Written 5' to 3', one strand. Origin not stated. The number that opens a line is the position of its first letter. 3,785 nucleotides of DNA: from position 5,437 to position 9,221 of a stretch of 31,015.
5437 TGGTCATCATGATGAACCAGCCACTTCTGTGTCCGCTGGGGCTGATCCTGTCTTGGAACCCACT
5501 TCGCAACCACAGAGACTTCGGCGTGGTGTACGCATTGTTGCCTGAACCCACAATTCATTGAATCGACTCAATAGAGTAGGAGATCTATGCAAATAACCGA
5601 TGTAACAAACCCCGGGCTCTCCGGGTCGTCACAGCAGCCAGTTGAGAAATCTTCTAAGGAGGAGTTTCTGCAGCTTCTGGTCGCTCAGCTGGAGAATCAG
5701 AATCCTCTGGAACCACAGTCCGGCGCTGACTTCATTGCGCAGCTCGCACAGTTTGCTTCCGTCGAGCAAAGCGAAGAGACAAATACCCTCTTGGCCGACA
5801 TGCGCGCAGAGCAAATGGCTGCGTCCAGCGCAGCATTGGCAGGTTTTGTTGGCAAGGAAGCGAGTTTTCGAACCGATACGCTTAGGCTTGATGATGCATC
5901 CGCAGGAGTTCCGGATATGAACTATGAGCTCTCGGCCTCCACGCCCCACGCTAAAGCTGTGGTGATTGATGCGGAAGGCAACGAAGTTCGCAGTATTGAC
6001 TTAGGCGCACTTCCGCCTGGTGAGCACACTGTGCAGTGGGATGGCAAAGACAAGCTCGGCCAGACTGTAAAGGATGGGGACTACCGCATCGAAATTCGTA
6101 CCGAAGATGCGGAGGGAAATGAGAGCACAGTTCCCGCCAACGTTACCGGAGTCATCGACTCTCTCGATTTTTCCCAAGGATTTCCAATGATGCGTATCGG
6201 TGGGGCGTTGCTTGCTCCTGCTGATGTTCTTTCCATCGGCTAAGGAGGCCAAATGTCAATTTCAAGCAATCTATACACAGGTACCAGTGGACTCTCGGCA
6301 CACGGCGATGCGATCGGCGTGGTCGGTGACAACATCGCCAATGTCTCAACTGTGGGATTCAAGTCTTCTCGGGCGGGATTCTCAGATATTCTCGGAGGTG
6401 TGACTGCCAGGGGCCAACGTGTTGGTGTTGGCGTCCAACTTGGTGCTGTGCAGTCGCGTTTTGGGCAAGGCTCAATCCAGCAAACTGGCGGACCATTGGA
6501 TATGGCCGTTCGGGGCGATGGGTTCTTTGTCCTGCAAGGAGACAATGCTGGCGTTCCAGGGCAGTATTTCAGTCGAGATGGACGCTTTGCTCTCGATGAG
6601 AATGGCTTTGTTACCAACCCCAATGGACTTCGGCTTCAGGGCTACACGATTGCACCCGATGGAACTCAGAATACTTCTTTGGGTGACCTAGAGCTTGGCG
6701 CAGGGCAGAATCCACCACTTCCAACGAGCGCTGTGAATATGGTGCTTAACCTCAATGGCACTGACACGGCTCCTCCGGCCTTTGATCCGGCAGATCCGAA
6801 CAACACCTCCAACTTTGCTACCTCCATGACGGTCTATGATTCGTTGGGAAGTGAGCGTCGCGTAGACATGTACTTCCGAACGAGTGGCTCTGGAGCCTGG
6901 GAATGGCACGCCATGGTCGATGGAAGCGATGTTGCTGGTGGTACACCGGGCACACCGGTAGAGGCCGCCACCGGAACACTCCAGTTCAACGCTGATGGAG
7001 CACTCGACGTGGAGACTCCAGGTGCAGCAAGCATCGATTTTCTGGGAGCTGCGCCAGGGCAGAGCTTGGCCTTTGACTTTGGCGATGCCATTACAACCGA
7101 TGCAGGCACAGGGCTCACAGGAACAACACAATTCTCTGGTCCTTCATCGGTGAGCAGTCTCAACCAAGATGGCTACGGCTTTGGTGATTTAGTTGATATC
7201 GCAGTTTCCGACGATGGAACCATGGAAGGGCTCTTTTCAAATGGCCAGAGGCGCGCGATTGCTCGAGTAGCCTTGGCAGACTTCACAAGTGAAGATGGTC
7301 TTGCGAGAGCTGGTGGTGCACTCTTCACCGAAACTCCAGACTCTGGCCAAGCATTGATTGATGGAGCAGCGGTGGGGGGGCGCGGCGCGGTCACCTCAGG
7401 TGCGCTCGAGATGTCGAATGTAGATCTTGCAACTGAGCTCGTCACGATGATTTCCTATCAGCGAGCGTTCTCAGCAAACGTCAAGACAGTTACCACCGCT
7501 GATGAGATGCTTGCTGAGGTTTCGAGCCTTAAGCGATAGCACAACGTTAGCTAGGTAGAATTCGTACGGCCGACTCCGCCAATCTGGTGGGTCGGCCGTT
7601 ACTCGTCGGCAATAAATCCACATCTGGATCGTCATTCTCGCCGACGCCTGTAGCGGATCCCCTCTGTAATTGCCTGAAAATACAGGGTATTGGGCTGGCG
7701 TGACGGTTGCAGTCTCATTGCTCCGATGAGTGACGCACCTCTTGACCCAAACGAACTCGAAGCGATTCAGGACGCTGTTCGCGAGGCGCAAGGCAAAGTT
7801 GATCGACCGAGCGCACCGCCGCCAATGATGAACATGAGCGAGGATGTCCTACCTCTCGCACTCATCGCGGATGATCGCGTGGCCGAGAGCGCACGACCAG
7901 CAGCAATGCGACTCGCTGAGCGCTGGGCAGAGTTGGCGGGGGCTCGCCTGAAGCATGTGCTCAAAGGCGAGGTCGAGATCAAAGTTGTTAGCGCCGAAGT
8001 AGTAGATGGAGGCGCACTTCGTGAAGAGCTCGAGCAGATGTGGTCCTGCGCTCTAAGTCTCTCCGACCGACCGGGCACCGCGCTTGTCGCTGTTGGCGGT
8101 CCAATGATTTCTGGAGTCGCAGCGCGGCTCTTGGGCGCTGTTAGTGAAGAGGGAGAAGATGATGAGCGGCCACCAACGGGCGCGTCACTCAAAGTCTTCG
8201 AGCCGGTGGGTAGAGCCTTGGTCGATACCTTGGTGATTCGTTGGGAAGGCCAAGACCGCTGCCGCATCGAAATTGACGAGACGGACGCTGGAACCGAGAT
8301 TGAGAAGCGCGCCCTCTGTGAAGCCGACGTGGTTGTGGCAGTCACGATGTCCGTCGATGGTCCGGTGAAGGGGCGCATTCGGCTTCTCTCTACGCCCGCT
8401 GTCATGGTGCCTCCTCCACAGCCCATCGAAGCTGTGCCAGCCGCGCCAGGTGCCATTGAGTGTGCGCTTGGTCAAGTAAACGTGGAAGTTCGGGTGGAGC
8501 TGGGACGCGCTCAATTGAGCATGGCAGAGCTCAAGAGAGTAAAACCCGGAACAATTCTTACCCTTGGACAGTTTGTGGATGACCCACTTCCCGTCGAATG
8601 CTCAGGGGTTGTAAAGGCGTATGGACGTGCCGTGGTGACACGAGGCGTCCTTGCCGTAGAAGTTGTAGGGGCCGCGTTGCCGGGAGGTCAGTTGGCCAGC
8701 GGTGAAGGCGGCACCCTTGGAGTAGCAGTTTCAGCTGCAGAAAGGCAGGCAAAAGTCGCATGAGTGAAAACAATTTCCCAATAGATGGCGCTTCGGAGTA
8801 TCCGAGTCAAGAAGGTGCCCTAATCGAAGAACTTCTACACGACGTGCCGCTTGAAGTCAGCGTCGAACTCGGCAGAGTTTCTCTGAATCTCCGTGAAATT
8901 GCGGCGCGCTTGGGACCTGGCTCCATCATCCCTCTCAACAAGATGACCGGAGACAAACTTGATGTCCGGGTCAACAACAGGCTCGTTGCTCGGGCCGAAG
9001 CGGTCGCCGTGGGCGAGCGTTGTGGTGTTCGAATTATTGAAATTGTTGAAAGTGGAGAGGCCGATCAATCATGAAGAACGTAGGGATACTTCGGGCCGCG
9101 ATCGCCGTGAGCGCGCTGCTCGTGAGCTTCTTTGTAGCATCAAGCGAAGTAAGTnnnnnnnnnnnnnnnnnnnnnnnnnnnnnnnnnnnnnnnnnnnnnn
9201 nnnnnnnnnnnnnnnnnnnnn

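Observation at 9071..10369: Oversized FliO: signal peptide and periplasmic AMIN-like domain fused to the FliO membrane core, plus a long charged tail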

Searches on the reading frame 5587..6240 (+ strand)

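Call 13: search_protein_families(library=pfam, proteins=[window:5587-6240:+], max_evalue=0.001)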
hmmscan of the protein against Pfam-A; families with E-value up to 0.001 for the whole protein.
window:5587-6240:+ (218 aa): 2 families
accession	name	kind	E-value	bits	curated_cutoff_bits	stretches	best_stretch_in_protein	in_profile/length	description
PF03963.19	FlgD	-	2.8e-18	66.3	27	1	13-69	17-73/75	Flagellar hook capping protein - N-terminal region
PF13860.13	FlgD_ig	-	1.1e-15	57.7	27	1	111-174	14-77/79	FlgD Ig-like domain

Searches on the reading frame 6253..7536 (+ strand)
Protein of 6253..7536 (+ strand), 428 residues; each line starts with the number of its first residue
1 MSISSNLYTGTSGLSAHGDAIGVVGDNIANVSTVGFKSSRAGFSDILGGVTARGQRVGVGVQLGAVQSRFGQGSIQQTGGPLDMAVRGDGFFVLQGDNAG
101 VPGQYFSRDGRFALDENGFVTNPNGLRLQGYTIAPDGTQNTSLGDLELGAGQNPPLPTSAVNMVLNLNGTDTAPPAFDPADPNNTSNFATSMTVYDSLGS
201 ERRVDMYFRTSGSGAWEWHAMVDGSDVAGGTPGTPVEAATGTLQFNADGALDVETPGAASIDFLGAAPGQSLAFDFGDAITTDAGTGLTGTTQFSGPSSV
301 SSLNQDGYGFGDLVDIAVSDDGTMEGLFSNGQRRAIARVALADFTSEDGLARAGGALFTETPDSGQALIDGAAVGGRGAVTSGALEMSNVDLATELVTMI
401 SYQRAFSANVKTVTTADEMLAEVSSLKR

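Call 13: search_protein_families(library=pfam, proteins=[window:6253-7536:+], max_evalue=0.001)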
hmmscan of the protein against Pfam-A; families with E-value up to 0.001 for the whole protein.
window:6253-7536:+ (428 aa): 4 families
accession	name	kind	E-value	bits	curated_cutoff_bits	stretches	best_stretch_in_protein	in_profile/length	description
PF07559.19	FlgE_D2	-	8.8e-28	98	22.7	1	166-308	1-142/142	Flagellar basal body protein FlaE D2 domain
PF06429.18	Flg_bbr_C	-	1.9e-18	66.2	23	1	382-426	2-46/46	Flagellar basal body rod FlgEFG protein C-terminal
PF22692.1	LlgE_F_G_D1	-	9.9e-09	35.7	27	1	85-143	1-56/64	Flagellar hook protein FlgE/F/G D1 domain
PF00460.25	Flg_bb_rod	-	1.3e-07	31.9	20.7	1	7-37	1-31/31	Flagella basal body rod protein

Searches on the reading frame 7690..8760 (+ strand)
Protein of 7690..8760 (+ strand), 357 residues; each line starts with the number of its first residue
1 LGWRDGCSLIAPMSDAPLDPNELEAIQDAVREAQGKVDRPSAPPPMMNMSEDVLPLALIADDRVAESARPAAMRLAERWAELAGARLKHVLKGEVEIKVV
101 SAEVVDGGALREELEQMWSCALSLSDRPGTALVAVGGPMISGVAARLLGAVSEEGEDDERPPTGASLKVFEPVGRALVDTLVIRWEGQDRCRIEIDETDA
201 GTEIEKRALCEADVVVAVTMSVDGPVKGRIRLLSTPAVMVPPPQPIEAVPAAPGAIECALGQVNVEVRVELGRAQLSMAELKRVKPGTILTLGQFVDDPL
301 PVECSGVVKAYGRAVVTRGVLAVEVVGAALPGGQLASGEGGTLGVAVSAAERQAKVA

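Call 13: search_protein_families(library=pfam, proteins=[window:7690-8760:+], max_evalue=0.001)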
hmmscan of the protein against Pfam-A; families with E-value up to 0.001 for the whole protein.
window:7690-8760:+ (357 aa): 1 family
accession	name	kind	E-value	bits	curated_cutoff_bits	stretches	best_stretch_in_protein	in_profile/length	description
PF01052.25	FliMN_C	-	7.5e-16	58.3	23.8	1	260-326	3-69/73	Type III flagellar switch regulator (C-ring) FliN C-term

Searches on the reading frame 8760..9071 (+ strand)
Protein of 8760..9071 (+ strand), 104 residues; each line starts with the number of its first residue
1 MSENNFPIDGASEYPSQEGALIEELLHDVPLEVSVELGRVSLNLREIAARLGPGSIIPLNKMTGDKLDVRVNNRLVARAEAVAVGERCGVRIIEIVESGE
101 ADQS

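Call 13: search_protein_families(library=pfam, proteins=[window:8760-9071:+], max_evalue=0.001)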
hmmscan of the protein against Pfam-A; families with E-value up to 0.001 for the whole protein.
window:8760-9071:+ (104 aa): 1 family
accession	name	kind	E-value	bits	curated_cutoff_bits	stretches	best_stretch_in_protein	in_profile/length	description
PF01052.25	FliMN_C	-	5.6e-22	77.9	23.8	1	25-96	2-72/73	Type III flagellar switch regulator (C-ring) FliN C-term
